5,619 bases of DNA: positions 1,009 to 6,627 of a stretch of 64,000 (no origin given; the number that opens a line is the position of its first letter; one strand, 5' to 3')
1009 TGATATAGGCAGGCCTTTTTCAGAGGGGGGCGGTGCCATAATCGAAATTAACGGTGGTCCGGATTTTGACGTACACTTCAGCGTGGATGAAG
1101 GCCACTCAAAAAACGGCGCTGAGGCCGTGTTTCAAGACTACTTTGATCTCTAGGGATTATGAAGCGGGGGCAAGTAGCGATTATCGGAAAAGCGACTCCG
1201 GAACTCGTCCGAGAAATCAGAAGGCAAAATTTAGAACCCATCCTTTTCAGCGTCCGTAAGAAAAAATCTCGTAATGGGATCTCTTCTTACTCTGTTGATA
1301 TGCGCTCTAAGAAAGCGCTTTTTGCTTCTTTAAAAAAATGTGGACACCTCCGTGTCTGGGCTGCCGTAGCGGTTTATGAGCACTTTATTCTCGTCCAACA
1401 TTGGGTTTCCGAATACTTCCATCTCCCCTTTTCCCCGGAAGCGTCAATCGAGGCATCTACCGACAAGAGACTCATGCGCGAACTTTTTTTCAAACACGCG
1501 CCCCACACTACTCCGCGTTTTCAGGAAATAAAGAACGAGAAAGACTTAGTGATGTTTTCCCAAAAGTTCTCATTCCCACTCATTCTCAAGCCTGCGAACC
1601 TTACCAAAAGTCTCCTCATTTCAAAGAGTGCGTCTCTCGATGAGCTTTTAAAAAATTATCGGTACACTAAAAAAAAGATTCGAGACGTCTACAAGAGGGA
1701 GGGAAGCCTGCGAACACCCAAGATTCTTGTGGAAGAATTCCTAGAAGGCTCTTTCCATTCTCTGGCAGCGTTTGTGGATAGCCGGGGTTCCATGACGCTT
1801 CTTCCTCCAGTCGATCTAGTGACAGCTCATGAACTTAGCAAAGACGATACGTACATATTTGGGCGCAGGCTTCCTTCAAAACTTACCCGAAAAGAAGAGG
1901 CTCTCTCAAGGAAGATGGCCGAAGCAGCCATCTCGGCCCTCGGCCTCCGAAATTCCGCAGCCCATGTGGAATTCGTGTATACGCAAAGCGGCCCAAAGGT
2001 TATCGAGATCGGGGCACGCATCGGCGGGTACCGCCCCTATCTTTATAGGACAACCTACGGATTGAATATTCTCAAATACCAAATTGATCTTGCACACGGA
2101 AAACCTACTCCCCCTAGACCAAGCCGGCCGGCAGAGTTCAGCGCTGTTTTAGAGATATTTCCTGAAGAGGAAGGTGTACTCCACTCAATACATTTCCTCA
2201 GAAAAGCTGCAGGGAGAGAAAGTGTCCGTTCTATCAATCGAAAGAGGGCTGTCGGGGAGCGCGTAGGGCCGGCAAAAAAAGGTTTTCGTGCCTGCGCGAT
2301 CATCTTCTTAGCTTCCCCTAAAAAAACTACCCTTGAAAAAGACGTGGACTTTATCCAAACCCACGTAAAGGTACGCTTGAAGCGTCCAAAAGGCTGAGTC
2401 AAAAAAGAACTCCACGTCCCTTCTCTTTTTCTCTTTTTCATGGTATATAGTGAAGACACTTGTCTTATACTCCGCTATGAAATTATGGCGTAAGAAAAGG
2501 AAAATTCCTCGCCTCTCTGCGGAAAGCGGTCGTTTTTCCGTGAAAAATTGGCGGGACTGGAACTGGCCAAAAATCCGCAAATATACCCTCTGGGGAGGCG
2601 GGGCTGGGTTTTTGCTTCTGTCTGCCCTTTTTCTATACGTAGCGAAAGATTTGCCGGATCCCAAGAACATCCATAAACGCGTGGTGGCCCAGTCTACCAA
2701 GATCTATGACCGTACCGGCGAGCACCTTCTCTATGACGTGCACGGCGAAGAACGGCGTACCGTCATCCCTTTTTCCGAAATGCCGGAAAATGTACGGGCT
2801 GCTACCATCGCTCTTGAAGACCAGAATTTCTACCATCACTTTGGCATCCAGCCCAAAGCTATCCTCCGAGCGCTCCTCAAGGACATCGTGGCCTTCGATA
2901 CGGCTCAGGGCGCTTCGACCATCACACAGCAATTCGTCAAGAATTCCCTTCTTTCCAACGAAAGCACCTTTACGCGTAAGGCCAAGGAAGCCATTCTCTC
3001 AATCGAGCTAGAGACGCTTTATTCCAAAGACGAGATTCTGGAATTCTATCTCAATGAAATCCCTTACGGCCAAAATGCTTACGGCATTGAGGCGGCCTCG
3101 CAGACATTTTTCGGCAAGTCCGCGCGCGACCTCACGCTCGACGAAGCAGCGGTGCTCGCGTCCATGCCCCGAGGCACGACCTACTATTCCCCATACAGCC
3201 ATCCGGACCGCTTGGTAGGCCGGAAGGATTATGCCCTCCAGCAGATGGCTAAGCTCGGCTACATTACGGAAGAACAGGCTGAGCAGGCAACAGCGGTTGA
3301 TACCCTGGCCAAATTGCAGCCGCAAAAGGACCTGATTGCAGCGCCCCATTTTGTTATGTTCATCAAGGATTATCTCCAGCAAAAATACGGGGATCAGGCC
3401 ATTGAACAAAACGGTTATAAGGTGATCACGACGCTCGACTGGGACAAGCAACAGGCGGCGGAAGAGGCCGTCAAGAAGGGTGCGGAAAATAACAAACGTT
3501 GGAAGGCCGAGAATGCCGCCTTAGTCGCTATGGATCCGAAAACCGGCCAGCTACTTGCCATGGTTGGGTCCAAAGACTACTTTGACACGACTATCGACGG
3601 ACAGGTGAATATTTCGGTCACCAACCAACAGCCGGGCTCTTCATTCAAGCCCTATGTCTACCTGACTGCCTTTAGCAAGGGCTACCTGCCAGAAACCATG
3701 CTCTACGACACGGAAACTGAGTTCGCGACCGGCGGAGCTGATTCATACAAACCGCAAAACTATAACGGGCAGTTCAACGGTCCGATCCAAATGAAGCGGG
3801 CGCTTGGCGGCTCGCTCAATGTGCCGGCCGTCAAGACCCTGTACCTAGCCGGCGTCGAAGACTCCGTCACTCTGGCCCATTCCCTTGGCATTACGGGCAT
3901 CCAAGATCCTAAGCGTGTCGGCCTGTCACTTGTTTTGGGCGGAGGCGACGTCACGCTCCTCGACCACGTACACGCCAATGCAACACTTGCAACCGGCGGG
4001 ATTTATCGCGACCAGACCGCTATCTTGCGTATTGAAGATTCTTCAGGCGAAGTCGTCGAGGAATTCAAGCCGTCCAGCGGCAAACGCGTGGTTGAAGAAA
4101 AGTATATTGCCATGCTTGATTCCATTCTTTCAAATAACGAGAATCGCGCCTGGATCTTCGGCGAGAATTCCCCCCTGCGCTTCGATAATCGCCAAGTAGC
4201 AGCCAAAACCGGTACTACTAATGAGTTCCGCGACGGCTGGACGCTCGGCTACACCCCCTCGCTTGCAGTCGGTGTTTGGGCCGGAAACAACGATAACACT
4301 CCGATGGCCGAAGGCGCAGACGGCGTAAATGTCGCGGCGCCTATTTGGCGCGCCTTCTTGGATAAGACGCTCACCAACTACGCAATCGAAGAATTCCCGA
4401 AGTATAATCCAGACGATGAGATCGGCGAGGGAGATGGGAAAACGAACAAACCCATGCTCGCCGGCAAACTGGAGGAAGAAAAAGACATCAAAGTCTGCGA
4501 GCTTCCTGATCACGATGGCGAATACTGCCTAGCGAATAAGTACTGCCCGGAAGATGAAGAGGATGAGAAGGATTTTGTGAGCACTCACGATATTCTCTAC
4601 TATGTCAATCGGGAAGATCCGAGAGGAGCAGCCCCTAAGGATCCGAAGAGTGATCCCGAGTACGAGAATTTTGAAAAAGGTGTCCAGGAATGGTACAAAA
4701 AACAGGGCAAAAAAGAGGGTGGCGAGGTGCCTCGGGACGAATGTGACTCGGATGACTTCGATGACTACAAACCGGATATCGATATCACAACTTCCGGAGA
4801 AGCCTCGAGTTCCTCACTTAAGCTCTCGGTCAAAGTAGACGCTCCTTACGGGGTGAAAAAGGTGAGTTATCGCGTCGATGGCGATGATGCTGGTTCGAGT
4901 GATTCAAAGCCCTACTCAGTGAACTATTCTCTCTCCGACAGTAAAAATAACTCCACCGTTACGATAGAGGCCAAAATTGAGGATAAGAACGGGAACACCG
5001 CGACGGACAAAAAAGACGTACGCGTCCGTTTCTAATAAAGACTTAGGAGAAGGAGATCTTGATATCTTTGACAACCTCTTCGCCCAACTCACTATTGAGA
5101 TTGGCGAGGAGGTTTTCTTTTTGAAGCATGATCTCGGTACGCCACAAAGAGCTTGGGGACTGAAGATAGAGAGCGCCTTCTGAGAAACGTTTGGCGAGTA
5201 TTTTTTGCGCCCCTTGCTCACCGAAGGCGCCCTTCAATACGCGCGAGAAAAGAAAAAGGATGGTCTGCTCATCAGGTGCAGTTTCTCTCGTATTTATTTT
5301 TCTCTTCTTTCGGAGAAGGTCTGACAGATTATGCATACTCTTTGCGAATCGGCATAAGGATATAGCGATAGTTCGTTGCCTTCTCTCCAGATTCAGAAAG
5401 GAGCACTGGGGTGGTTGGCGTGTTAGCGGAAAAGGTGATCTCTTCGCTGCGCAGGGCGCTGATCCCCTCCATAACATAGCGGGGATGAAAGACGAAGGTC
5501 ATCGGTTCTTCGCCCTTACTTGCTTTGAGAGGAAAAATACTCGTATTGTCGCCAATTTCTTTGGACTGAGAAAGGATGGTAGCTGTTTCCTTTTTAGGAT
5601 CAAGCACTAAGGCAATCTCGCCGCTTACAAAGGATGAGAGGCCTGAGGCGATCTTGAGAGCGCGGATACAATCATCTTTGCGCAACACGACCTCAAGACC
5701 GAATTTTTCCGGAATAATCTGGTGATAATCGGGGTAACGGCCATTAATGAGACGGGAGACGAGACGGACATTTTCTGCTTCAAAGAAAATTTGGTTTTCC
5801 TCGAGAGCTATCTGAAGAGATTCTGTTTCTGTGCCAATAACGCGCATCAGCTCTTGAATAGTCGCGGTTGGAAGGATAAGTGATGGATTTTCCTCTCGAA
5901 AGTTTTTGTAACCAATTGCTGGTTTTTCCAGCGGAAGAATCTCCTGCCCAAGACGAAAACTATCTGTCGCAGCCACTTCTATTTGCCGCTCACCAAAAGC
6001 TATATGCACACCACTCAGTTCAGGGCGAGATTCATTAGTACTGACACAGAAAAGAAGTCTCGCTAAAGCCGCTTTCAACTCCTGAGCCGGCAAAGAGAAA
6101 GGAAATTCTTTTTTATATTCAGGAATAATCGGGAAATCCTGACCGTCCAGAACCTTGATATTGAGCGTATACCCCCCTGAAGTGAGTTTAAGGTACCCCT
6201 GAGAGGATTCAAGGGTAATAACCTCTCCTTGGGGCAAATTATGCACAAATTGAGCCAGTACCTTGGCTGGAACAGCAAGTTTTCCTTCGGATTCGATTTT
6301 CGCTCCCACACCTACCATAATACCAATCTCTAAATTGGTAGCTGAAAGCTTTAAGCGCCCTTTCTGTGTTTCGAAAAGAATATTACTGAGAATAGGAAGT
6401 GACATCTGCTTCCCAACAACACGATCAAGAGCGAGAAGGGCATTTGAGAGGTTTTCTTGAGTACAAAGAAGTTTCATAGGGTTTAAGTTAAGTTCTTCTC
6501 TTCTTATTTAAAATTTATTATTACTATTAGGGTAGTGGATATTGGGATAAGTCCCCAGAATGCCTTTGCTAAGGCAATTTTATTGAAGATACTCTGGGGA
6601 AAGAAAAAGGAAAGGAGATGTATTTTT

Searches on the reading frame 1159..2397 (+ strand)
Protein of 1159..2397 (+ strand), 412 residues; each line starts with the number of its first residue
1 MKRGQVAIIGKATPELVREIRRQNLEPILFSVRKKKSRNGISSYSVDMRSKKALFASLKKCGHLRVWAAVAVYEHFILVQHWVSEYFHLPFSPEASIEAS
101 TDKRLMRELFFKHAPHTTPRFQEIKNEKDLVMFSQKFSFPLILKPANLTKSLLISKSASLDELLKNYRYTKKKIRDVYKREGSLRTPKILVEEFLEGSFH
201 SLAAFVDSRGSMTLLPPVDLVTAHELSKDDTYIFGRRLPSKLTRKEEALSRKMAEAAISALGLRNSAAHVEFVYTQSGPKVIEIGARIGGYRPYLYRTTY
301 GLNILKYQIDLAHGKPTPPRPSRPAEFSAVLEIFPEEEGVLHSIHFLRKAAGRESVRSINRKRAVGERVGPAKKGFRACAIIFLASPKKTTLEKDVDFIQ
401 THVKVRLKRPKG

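Call 39: find_encoding_contigs(protein=window:1159-2397:+, flank=10000, max_places=1)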
Protein window:1159-2397:+ (412 aa): 2 contigs read that carry it; 1 place shown.
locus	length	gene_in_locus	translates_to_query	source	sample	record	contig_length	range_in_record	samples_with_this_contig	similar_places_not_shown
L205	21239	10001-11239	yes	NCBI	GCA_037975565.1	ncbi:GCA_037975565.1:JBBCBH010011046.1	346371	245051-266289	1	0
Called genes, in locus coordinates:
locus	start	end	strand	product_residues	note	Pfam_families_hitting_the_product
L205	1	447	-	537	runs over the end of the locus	PF22619:DNA_polI_exo1, PF00476:DNA_pol_A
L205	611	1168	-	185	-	PF02739:5_3_exonuc_N, PF01367:5_3_exonuc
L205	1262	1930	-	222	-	PF02367:TsaE, PF02739:5_3_exonuc_N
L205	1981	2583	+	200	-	-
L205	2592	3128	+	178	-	-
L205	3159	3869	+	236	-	PF05157:MshEN (weak)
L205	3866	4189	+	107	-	PF00437:T2SSE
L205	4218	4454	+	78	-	PF00437:T2SSE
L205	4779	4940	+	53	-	-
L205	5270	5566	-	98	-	-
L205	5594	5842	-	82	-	-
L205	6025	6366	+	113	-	PF05491:WHD_RuvB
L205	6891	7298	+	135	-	PF14402:7TM_transglut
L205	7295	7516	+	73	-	-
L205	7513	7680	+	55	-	-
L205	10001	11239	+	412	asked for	PF01071:GARS_A (weak), PF13535:ATP-grasp_4, PF02655:ATP-grasp_3 (weak)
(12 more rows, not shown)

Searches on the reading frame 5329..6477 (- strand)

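Call 8: search_protein_families(library=pfam, proteins=[window:5329-6477:-])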
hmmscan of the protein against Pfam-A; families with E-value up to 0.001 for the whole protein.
window:5329-6477:- (382 aa): 3 families
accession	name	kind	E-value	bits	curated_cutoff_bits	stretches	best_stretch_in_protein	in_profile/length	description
PF02767.21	DNA_pol3_beta_2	-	2.7e-29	102.2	27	2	129-250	2-116/116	DNA polymerase III beta subunit, central domain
PF00712.24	DNA_pol3_beta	-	1.8e-23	83.4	24.4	1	1-119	1-120/120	DNA polymerase III beta subunit, N-terminal domain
PF02768.20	DNA_pol3_beta_3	-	1.4e-11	44.7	27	1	253-378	2-121/121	DNA polymerase III beta subunit, C-terminal domain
